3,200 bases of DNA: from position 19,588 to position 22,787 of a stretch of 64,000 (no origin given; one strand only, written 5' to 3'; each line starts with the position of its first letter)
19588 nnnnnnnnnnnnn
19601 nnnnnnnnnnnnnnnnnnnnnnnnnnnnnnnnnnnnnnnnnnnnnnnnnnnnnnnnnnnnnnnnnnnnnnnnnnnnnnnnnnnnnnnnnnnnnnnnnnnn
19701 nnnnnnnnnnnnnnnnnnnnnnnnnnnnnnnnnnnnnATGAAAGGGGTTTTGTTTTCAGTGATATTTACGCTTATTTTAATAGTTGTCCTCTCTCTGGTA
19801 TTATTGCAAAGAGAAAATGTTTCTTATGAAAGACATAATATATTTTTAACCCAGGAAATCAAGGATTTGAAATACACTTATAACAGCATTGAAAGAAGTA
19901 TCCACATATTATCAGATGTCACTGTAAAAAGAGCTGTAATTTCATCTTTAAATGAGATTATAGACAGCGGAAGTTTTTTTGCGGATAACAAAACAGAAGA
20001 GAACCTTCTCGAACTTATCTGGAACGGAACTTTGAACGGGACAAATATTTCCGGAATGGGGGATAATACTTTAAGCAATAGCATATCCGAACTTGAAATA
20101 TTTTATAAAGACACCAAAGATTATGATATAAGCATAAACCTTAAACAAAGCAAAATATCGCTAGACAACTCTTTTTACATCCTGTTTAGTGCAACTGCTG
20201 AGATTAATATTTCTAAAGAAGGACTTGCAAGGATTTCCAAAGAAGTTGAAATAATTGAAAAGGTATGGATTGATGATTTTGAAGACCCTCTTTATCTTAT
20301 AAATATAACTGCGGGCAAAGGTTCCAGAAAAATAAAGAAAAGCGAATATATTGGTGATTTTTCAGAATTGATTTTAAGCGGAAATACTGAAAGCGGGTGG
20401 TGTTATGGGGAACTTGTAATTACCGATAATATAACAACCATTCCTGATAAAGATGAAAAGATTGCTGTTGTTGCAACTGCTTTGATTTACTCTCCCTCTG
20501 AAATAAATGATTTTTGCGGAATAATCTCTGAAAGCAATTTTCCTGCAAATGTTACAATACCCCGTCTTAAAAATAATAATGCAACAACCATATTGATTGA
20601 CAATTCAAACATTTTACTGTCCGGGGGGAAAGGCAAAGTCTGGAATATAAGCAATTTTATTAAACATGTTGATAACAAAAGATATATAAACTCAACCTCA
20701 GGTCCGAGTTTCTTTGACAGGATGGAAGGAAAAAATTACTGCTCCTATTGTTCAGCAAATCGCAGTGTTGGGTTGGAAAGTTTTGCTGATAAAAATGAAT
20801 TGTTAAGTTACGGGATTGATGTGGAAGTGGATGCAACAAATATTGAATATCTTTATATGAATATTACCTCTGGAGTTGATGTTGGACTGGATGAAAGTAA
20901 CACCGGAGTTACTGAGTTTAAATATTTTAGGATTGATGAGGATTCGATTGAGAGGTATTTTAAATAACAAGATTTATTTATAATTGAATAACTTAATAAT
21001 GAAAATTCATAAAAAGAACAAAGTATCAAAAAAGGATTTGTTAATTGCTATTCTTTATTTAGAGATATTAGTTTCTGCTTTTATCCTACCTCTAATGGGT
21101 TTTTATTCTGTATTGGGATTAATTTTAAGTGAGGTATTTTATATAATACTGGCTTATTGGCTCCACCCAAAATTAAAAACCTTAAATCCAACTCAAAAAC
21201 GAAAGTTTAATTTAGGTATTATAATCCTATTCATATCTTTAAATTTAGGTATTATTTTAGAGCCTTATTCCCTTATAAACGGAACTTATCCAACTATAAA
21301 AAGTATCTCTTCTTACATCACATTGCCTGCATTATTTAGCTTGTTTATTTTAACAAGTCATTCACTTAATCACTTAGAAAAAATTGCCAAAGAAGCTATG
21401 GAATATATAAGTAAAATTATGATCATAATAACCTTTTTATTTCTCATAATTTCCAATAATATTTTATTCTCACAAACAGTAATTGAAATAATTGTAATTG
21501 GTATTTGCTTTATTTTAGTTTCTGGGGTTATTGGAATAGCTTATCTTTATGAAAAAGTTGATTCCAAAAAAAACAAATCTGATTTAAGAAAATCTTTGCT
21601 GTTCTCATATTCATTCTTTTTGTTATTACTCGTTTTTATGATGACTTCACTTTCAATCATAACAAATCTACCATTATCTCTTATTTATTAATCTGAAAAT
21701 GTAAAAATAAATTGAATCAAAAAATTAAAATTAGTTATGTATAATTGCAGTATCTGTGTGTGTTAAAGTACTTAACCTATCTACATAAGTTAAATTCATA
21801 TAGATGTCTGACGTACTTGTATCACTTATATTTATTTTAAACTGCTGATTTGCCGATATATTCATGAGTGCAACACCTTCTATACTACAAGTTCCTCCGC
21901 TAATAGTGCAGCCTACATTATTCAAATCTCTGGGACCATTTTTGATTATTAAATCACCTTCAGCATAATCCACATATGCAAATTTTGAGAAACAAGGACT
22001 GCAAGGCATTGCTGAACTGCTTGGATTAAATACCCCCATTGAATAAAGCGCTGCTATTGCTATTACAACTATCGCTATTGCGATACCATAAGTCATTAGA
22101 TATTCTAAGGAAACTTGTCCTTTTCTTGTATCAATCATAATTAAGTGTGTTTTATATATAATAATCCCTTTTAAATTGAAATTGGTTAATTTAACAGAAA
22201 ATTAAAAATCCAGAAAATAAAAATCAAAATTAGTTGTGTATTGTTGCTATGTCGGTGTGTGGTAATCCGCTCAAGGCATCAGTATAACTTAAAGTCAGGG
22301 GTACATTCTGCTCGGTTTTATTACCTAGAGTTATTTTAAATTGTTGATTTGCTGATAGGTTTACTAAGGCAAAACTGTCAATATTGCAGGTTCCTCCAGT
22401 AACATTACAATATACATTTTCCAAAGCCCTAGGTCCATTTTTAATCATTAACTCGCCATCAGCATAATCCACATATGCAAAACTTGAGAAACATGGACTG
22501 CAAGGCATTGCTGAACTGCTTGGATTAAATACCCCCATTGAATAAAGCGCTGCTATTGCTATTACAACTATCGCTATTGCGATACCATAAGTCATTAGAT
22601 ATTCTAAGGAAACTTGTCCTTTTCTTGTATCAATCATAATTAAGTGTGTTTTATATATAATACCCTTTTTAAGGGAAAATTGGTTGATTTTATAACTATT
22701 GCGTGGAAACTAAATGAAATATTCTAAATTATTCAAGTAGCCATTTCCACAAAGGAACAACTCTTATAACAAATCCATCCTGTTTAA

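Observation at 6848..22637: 16-kb Epd/Tad-like type IV filament locus loaded with adhesin-type proteins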

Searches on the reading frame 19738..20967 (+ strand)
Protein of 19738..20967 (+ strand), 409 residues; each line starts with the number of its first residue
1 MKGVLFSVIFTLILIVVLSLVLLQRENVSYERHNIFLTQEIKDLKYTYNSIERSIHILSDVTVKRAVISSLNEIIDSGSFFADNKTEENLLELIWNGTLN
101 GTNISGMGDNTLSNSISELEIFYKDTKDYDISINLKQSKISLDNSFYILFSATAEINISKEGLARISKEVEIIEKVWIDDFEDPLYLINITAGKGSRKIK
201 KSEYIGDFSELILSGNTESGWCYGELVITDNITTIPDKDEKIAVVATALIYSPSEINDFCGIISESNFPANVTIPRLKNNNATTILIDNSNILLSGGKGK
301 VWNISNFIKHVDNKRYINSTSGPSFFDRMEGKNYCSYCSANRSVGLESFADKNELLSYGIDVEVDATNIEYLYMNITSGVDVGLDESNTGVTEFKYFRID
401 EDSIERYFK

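Call 5: search_protein_families(library=pfam, proteins=[window:19738-20967:+], max_evalue=0.1)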
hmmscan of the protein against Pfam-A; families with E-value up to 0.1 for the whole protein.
window:19738-20967:+ (409 aa): 2 families
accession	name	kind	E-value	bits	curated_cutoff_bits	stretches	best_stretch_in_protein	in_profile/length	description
PF18219.6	SidC_N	-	0.025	14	25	0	364-397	14-47/465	SidC N-terminal domain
PF18169.6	SLATT_6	-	0.07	13.2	27.1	0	6-54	60-108/176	SMODS and SLOG-associating 2TM effector domain 6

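Call 11: search_protein_families(library=ncbifam, proteins=[window:19738-20967:+], max_evalue=0.1)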
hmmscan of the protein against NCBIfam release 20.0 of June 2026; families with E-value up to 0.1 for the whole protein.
window:19738-20967:+ (409 aa): 1 family
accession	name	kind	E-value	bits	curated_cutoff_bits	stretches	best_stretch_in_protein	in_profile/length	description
NF011612.1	PRK15038.1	equivalog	0.052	12.7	500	1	11-124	163-276/322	autoinducer 2 ABC transporter permease LsrD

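Call 43: find_homologous_proteins(query=window:19738-20964:+, max_evalue=0.001)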
Query window:19738-20964:+ (409 aa): 27 proteins with E <= 0.001 among 8000 candidates.
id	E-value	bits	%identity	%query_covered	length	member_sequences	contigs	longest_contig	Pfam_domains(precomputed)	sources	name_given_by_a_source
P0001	1.8e-261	885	100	100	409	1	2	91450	-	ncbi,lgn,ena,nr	ncbi:MAG: hypothetical protein KAT28_01985 [Candidatus Aenigmarchaeota archaeon]|nr:hypothetical pro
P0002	1.5e-230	783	87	100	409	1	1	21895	-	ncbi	-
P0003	1.2e-227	774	86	100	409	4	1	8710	-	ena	-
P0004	4.7e-219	745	83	100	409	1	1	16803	-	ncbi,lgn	-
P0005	6.3e-215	732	81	100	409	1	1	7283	-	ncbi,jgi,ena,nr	ncbi:MAG: hypothetical protein DRP06_03560 [Candidatus Aenigmatarchaeota archaeon]|nr:MAG: hypotheti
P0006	9.5e-206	702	81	95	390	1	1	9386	-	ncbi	-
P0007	7.9e-131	455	55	100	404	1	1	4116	-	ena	-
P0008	8.1e-129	448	54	100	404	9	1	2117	-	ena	-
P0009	4.1e-126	439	53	100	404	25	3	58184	-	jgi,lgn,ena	-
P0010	4.1e-125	436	52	100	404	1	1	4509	-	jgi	-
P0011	5.7e-123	429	54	100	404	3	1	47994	-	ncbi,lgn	-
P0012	6.3e-104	366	47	100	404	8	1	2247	-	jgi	-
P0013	1.8e-100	355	57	50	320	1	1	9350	-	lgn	-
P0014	2.4e-99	351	61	50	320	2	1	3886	-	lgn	-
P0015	5.0e-97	344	48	100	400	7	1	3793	-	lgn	-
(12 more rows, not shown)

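Call 54: predict_structure(alignment_id=A3)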
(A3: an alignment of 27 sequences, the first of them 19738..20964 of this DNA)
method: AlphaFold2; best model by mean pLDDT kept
length: 409 residues; sequences in the alignment: 27
mean_pLDDT: 63.0   pTM: 0.54
mean pLDDT of the five models: 63.0, 63.0, 62.1, 59.7, 59.5
residues with pLDDT >= 90: 88; 70-90: 80; 50-70: 75; < 50: 166
segments of 3 or more residues with pLDDT < 50: 180-182, 197-224, 265-322, 339-409
pLDDT, mean of each block of 10 residues (from residue 1): 82 91 82 86 93 93 88 70 84 92 86 94 93 91 78 95 91 79 53 45 37 37 50 61 59 58 48 40 42 41 37 43 52 53 39 45 44 32 33 32 32
secondary structure, 60 per line:
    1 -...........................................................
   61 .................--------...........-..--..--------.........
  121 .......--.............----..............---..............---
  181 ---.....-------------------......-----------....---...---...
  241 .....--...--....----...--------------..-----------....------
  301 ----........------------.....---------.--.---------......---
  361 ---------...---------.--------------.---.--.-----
elements in order: H2-77 H86-96 H112-127 E130-142 E147-160 E164-177 H184-188 H208-213 E225-228 E241-245 H253-256 E261-263 E291-294 H305-312 H325-329 H352-357

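Call 58: fold_search(model_id=the predicted structure, library=pdb)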
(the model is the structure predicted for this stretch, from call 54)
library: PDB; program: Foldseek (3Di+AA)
matches with E <= 10: 929; with E <= 0.001: 0
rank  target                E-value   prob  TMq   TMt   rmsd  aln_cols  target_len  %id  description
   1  4n3v_A                5.9e-02  0.18  0.10  0.21  20.2       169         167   12  Crystal structure of a bile-acid 7-alpha dehydratase (CLOHIR_00079) from Clostridium hiranonis DSM 13275 at 1.89 A res (released 2013-12-04)
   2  6p77_A                6.6e-02  0.33  0.11  0.27  15.2       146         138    8  2.5 Angstrom structure of Caci_6494 from Catenulispora Acidiphila (released 2020-06-17)
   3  1hkx_A                7.4e-02  0.33  0.12  0.30  16.7       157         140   10  Crystal structure of calcium/calmodulin-dependent protein kinase (released 2003-06-02)
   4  4l8p                  7.8e-02  0.18  0.10  0.21  20.1       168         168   12  Crystal structure of a bile-acid 7-alpha dehydratase (CLOHIR_00079) from Clostridium hiranonis DSM 13275 at 1.60 A resol (released 2013-08-21)
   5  2w2c_C                8.3e-02  0.28  0.11  0.29  15.9       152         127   13  STRUCTURE OF THE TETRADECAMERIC OLIGOMERISATION DOMAIN OF CALCIUM- CALMODULIN DEPENDENT PROTEIN KINASE II DELTA (released 2008-12-23)
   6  4leh_A                8.3e-02  0.14  0.10  0.20  19.8       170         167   12  Crystal structure of a bile-acid 7-alpha dehydratase (CLOSCI_03134) from Clostridium scindens ATCC 35704 at 2.90 A res (released 2013-08-21)
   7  2ux0_E                8.8e-02  0.28  0.11  0.29  16.7       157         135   11  Structure of the oligomerisation domain of calcium-calmodulin dependent protein kinase II gamma (released 2007-04-10)
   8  2ux0_B                9.3e-02  0.25  0.11  0.29  17.4       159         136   11  Structure of the oligomerisation domain of calcium-calmodulin dependent protein kinase II gamma (released 2007-04-10)
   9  2w2c_B                9.3e-02  0.23  0.10  0.29  16.2       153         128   13  STRUCTURE OF THE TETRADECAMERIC OLIGOMERISATION DOMAIN OF CALCIUM- CALMODULIN DEPENDENT PROTEIN KINASE II DELTA (released 2008-12-23)
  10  8f3t                  1.0e-01  0.21  0.11  0.08  12.6       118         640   14  Crystal structure of Penicillin Binding Protein 5 (PBP5) T485M T499I V629E variant apo form from Enterococcus faecium (released 2023-07-05)
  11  2r76_B                1.2e-01  0.57  0.13  0.31   5.1        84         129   12  Crystal structure of the rare lipoprotein B (SO_1173) from Shewanella oneidensis, Northeast Structural Genomics Consor (released 2007-09-25)
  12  2ux0_F                1.2e-01  0.23  0.11  0.29  16.6       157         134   11  Structure of the oligomerisation domain of calcium-calmodulin dependent protein kinase II gamma (released 2007-04-10)
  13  8f3f                  1.2e-01  0.21  0.11  0.08  13.4       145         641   11  Crystal structure of Penicillin Binding Protein 5 (PBP5) T485M variant apo form from Enterococcus faecium (released 2023-07-05)
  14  9o4g_B                1.3e-01  0.63  0.12  0.08   4.7        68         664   12  Cryo-EM structure of the CHSY3-CHPF1 chondroitin synthase heterodimer (released 2026-03-04)
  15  5iv8_D                1.3e-01  0.33  0.09  0.20   5.3        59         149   12  The LPS Transporter LptDE from Klebsiella pneumoniae, core complex (released 2016-05-18)
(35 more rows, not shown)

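Call 68: find_encoding_contigs(protein=P0002, flank=10000, max_places=2)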
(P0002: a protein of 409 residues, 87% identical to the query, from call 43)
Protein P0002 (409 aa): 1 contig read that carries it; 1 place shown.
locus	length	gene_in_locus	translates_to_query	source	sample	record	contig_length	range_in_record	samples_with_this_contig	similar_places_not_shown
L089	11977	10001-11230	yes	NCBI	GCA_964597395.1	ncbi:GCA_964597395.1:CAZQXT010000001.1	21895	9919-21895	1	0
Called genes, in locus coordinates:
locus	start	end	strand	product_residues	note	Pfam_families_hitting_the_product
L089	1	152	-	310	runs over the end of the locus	PF00482:T2SSF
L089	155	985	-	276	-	PF00482:T2SSF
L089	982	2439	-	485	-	PF00437:T2SSE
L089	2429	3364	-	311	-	PF00571:CBS (faint)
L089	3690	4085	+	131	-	-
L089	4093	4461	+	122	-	-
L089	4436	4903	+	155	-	-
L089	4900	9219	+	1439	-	PF13519:VWA_2, PF10102:DUF2341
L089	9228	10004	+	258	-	-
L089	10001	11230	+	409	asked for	-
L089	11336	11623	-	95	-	-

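Call 79: search_protein_representatives(alignment_id=A3)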
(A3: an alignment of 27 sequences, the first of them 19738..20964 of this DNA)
Query: 27 sequences, 398 profile positions. Proteins with E-value up to 0.001 (for the whole library): 1713; up to 1e-10: 1149; up to 1e-30: 533. The best 150 are listed.
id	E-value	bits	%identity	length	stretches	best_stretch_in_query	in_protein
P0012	3.1e-165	566.2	-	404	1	2-398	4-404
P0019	8.6e-139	479.2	-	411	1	2-397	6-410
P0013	8.5e-137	472.6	-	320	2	1-210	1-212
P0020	8.8e-124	429.7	-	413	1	2-397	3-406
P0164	2.3e-115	402.0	-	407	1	2-397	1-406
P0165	2.2e-110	385.6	-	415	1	2-397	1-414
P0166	4.1e-102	358.4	-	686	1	2-397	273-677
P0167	1.3e-99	350.1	-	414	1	2-391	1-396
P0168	3.2e-94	332.4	-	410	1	6-397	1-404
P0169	1.8e-93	329.9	-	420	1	2-391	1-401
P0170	4.1e-93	328.8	-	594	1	2-391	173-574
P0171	5.2e-93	328.4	-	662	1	2-391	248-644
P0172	8.6e-93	327.7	-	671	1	2-392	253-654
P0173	2.2e-91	323.0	-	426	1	2-392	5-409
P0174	3.8e-91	322.3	-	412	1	1-397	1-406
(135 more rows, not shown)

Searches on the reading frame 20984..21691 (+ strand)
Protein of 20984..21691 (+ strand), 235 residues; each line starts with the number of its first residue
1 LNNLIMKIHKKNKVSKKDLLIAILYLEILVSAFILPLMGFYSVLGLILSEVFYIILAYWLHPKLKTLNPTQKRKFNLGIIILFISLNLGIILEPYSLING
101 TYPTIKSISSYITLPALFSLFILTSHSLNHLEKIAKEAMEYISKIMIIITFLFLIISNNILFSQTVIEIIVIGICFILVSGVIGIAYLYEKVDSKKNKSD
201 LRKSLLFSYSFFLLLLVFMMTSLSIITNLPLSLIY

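Call 5: search_protein_families(library=pfam, proteins=[window:20984-21691:+], max_evalue=0.1)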
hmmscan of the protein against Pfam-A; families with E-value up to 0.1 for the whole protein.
window:20984-21691:+ (235 aa): 1 family
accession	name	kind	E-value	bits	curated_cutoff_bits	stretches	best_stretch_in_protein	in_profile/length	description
PF01757.29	Acyl_transf_3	-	0.013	15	31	1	4-183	140-324/326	Acyltransferase domain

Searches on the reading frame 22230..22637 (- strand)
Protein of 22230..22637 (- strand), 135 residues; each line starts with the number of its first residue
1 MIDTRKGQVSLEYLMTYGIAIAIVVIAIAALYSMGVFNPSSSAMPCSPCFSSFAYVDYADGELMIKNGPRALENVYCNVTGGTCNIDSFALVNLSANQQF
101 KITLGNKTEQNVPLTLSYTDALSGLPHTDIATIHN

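Call 5: search_protein_families(library=pfam, proteins=[window:22230-22637:-], max_evalue=0.1)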
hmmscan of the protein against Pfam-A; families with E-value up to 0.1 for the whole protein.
window:22230-22637:- (135 aa): 1 family
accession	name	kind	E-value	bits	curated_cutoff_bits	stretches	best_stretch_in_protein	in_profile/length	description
PF04021.17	Class_IIIsignal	-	0.0083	16.5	23.7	1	5-28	1-24/27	Class III signal peptide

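Call 11: search_protein_families(library=ncbifam, proteins=[window:22230-22637:-], max_evalue=0.1)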
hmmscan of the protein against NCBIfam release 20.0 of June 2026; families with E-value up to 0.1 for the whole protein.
window:22230-22637:- (135 aa): 0 families

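Call 12: find_encoding_contigs(protein=window:22230-22637:-, flank=10000, max_places=6)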
Protein window:22230-22637:- (135 aa): 2 contigs read that carry it; 1 place shown.
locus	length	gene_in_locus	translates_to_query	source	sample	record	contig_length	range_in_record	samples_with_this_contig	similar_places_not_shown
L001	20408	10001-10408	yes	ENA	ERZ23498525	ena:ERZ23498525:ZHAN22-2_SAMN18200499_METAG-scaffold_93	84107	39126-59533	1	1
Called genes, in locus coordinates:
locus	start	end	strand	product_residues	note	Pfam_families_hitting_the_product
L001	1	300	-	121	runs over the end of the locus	PF21485:IF5A-like_N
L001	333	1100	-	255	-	-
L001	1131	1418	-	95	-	-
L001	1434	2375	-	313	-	PF00814:TsaD, PF22521:HypF_C_2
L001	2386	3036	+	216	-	PF00535:Glycos_transf_2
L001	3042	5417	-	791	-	PF00932:LTD, PF07705:CARDB (weak)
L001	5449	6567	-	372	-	-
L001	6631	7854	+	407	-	PF13091:PLDc_2 (weak), PF00614:PLDc (faint), PF13091:PLDc_2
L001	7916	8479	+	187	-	PF02163:Peptidase_M50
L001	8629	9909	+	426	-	PF13173:AAA_14, PF13635:DUF4143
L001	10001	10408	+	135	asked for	-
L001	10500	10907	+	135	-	-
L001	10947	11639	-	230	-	-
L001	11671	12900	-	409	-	-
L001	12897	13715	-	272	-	-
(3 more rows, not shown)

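Call 35: search_protein_families(library=pfam, alignment_id=A1, max_evalue=0.1)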
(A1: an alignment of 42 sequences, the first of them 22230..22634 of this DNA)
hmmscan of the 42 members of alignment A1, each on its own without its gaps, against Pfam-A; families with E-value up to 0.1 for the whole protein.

A. member 1, window:22230-22634:- (134 aa): 1 family
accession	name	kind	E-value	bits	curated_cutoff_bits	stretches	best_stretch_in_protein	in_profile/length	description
PF04021.17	Class_IIIsignal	-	0.0082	16.5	23.7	1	4-27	1-24/27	Class III signal peptide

B. families by the number of members that match (of 42 scanned): 23 families
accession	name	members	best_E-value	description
PF04021.17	Class_IIIsignal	3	0.00015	Class III signal peptide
PF07291.16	MauE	2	0.014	Methylamine utilisation protein MauE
PF07790.16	Pilin_N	2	0.06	Archaeal Type IV pilin, N-terminal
PF19741.4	DUF6230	1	0.014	Family of unknown function (DUF6230)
PF23714.1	Rv3627c_N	1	0.019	Carboxypeptidase Rv3627c-like, N-terminal domain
PF06131.16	DUF963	1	0.019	Schizosaccharomyces pombe repeat of unknown function (DUF963)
PF16554.10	OAM_dimer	1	0.028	Dimerisation domain of d-ornithine 4,5-aminomutase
PF04987.19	PigN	1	0.028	Phosphatidylinositolglycan class N (PIG-N)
PF25692.1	Phage_depo_C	1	0.034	Phage depolymerase C-terminal beta sandwich domain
PF12669.12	FeoB_associated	1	0.04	FeoB-associated Cys-rich membrane protein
PF22588.2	dCache_1_like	1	0.04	Histidine kinase sensor domain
PF07705.17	CARDB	1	0.045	CARDB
PF11133.13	Phage_head_fibr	1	0.052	Head fiber protein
PF12351.13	Fig1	1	0.061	Ca2+ regulator and membrane fusion protein Fig1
PF01557.24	FAA_hydrolase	1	0.062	Fumarylacetoacetate (FAA) hydrolase C-terminal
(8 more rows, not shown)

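Call 41: search_solved_structures(query=A1, max_evalue=10)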
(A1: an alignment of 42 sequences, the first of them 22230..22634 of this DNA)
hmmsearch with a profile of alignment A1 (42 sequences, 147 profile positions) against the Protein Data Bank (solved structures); distinct sequences matched with E-value up to 10: 14.
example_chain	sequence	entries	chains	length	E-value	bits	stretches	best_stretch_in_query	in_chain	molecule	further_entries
8q30_A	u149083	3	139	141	8.3e-06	29.6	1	23-133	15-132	DUF4352 domain-containing protein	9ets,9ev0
8fj5_A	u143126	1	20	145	0.00031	24.5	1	20-132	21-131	Pilin_N domain-containing protein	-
8fk7_A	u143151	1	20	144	0.0011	22.8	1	20-122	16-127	Flagellin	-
6nav_A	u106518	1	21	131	0.0092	19.7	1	20-143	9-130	M9UD72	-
8tib_A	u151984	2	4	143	0.016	18.9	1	20-143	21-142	DUF973 family protein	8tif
2edm_A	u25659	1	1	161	0.092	16.5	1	62-137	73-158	22kDa structural protein VP22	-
6w8x_A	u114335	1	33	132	0.17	15.6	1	20-127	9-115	pilin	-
8fjs_A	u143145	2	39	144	0.23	15.2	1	20-127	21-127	Pilin_N domain-containing protein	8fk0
9myg_A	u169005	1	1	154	0.37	14.6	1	20-125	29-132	Archaeal Type IV pilin N-terminal domain-containing protein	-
9i5h_C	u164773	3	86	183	1.5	12.6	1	19-133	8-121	Flagellin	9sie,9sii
6xxe_A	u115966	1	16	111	1.7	12.4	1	20-114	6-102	Uncharacterized protein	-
7oa8_A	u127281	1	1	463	2.4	11.9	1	49-139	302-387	PilC minor pilin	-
8tum_e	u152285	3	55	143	4.6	11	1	20-143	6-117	Type IV major pilin protein PilA | Pilin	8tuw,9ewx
9p7r_A1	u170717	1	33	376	5.9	10.7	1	28-104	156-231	Flagellin B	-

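Call 72: find_homologous_proteins(query=window:22230-22634:-, max_evalue=0.001)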
Query window:22230-22634:- (134 aa): 136 proteins with E <= 0.001 among 185 candidates; the best 120 are listed.
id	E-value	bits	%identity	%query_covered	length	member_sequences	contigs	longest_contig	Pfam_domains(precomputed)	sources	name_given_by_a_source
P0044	8.0e-83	293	100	100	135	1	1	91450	-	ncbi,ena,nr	ncbi:MAG: hypothetical protein KAT28_02000 [Candidatus Aenigmarchaeota archaeon]|nr:hypothetical pro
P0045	3.0e-60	220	78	100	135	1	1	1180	-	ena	-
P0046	1.6e-57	211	72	100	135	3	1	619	-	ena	-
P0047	2.4e-56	207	69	100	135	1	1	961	-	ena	-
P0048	2.6e-50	188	74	91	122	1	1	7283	-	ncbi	ncbi:MAG: hypothetical protein DRP06_03555, partial [Candidatus Aenigmatarchaeota archaeon]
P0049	1.9e-49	185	69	100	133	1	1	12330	-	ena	-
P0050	6.7e-49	183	68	98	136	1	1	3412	-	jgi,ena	-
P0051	3.9e-48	181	67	98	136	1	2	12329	-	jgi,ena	-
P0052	9.1e-48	180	69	98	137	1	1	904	-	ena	-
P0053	1.7e-43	166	65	99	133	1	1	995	-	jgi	-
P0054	4.3e-43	165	64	99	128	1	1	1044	-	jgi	jgi:uncharacterized protein (UPF0333 family)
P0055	1.2e-42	163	64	99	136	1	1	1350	-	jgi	jgi:hypothetical protein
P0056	2.1e-42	162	65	100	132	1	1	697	-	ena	-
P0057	1.1e-41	160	62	100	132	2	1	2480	-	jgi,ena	-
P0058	6.0e-41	158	63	97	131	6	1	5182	-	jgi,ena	-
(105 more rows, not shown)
